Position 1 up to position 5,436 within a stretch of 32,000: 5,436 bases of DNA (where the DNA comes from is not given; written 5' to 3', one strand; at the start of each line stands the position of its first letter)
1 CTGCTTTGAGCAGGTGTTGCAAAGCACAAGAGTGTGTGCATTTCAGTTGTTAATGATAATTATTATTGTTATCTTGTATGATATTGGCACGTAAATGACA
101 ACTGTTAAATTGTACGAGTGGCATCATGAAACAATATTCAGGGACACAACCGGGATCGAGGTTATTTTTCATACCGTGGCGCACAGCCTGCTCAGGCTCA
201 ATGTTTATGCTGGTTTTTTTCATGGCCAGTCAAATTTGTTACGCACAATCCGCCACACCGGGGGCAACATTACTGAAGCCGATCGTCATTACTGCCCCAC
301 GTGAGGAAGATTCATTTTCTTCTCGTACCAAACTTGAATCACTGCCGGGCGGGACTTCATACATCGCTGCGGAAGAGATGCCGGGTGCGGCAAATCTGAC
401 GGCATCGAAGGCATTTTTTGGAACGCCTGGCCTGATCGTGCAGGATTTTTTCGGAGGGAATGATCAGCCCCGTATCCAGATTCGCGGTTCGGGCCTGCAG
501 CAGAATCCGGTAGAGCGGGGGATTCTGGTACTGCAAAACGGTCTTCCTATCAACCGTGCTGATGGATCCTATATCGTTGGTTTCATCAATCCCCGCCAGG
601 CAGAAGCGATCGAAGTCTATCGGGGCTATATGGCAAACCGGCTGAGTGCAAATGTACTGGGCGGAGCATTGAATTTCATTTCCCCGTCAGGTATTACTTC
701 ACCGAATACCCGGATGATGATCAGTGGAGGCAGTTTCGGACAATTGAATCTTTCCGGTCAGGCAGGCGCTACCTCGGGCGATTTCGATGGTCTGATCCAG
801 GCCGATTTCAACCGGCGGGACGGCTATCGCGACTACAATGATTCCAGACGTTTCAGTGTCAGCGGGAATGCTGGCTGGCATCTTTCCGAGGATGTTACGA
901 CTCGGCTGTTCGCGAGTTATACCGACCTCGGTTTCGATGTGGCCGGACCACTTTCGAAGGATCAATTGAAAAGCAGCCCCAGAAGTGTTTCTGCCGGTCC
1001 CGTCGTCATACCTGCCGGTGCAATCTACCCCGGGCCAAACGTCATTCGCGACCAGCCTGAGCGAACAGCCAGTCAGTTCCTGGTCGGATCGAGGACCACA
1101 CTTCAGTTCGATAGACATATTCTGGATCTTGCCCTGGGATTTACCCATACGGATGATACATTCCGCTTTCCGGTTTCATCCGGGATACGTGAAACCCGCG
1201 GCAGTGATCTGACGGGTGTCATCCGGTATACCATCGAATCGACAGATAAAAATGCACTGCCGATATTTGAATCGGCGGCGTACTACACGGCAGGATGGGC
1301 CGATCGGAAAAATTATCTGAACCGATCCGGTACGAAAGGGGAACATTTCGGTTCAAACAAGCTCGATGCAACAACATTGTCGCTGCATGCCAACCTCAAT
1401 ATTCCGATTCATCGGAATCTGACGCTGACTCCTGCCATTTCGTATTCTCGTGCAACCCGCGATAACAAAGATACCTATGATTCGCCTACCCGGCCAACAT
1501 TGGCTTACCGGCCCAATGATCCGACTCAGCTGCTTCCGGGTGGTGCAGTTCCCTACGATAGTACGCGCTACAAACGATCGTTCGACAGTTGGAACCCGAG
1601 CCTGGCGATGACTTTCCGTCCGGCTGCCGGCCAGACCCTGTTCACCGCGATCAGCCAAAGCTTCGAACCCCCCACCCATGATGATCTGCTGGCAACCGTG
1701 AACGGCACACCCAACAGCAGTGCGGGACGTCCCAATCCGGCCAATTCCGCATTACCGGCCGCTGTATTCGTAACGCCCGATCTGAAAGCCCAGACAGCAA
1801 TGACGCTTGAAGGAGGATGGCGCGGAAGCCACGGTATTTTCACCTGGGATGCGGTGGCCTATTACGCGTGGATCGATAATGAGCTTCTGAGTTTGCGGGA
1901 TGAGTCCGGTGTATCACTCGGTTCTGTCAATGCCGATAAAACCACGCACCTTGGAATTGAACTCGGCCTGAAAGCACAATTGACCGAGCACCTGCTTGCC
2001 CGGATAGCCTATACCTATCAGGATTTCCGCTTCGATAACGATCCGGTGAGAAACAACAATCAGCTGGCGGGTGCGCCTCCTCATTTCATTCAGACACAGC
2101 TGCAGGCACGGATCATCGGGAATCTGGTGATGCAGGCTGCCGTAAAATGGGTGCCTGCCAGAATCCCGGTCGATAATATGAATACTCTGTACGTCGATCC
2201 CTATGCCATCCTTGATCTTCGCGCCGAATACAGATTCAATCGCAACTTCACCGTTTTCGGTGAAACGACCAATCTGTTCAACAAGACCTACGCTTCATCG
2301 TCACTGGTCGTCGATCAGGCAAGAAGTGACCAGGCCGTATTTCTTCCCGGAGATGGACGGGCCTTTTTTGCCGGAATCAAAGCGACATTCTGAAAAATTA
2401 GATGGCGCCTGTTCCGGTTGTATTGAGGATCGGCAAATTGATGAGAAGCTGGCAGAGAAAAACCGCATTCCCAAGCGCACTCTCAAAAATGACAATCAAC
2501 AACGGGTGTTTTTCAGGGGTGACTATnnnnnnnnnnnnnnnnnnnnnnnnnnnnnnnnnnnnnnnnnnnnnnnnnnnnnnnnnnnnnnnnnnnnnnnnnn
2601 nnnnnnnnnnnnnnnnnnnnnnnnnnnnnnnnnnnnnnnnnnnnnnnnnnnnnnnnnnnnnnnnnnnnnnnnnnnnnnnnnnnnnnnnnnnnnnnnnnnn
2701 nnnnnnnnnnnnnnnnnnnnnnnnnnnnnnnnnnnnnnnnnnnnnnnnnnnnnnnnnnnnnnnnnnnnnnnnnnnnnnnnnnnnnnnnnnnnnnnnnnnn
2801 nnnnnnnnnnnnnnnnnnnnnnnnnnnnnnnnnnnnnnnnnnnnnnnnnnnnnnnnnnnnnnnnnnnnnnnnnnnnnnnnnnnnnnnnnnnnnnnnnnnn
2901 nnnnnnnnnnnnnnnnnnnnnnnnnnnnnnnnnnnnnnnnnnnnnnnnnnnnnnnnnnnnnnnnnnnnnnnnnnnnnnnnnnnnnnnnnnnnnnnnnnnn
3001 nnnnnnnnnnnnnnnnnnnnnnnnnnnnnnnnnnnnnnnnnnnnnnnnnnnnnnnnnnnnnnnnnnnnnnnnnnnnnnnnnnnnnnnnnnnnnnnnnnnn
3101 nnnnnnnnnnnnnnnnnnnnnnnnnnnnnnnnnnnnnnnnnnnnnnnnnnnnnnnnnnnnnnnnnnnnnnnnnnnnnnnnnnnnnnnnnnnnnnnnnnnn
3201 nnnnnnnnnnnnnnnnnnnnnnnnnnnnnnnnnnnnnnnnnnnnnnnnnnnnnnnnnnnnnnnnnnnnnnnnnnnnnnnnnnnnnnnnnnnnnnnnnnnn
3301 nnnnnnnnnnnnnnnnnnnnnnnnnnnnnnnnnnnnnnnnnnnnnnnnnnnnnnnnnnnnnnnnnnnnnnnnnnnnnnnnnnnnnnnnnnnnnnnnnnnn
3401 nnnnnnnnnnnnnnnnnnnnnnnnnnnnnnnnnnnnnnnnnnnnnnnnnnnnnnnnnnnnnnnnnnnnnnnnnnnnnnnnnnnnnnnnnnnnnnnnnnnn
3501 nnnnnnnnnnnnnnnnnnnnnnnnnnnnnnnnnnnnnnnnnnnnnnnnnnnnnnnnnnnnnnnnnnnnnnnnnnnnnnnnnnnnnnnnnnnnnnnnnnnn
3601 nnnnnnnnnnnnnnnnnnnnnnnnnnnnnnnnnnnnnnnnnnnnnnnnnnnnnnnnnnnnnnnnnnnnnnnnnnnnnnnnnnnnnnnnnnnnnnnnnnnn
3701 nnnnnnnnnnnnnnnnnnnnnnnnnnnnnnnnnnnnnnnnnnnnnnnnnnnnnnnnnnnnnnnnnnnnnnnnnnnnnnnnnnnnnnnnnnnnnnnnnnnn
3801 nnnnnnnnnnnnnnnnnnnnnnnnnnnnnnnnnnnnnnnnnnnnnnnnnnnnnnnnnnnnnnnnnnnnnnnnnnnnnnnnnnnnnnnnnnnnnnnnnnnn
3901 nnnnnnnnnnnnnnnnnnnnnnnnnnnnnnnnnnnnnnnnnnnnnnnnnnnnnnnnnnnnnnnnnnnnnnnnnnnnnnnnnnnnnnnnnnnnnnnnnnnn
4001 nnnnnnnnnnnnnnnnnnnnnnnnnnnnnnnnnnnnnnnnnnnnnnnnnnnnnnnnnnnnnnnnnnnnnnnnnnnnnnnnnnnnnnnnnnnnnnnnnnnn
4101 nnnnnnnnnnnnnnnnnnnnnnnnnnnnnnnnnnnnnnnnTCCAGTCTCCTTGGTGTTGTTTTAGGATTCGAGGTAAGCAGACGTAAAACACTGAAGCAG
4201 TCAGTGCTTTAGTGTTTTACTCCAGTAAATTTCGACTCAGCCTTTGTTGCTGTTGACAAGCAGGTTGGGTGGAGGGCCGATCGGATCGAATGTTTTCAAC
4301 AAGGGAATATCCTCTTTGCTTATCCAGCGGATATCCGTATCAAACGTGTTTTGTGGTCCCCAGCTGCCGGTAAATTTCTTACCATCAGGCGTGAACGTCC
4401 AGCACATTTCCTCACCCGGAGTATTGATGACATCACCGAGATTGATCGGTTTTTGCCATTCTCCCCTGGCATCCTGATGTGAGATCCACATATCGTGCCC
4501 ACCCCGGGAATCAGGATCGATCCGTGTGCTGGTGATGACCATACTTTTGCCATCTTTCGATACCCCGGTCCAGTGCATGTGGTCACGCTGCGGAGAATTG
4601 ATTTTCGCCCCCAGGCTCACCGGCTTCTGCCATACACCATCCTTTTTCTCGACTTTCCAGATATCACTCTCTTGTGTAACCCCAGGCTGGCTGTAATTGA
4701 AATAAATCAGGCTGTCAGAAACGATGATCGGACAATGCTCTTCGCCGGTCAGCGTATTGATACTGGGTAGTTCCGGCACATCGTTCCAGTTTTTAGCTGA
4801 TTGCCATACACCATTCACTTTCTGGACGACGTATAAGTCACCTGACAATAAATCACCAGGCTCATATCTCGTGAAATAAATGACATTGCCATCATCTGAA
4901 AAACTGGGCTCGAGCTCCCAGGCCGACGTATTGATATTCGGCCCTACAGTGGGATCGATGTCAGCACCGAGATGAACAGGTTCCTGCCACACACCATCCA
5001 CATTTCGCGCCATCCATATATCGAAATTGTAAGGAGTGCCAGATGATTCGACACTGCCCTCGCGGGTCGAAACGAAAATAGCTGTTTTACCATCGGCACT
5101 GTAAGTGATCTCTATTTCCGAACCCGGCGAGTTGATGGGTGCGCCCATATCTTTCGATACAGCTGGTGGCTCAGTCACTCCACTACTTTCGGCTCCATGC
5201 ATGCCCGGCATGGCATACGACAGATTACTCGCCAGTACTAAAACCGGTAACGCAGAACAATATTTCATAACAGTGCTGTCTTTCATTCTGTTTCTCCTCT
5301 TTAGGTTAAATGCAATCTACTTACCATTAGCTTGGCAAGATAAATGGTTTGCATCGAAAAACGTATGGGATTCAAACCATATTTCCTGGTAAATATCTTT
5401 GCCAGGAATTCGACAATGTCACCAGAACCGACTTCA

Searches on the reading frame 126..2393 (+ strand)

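Call 95: search_protein_families(library=pfam, proteins=[window:126-2393:+], max_evalue=0.00001)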
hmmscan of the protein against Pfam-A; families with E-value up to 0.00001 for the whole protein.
window:126-2393:+ (755 aa): 2 families
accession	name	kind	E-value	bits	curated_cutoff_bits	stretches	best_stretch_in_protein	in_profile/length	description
PF00593.30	TonB_dep_Rec_b-barrel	-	1.2e-36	128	27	1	257-717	77-436/436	TonB dependent receptor-like, beta-barrel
PF07715.20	Plug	-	1.5e-11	45.2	23.9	1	70-181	2-107/107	TonB-dependent Receptor Plug Domain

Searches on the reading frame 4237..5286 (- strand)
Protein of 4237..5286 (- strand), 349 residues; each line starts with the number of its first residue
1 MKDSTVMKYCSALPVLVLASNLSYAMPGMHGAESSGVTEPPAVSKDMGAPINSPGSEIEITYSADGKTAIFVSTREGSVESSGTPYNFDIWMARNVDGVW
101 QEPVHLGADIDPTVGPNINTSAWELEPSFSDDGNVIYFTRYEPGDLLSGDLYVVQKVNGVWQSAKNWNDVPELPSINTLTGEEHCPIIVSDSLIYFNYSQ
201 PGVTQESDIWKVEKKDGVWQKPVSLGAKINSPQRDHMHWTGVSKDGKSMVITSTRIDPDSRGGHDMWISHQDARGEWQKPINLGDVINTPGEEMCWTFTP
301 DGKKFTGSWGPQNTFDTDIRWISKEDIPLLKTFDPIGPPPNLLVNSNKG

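Call 95: search_protein_families(library=pfam, proteins=[window:4237-5286:-], max_evalue=0.00001)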
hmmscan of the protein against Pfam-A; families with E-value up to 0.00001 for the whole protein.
window:4237-5286:- (349 aa): 1 family
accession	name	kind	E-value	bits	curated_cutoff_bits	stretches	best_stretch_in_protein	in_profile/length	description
PF07676.18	PD40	-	3.2e-36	122.9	20.9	3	115-153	2-38/38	WD40-like Beta Propeller Repeat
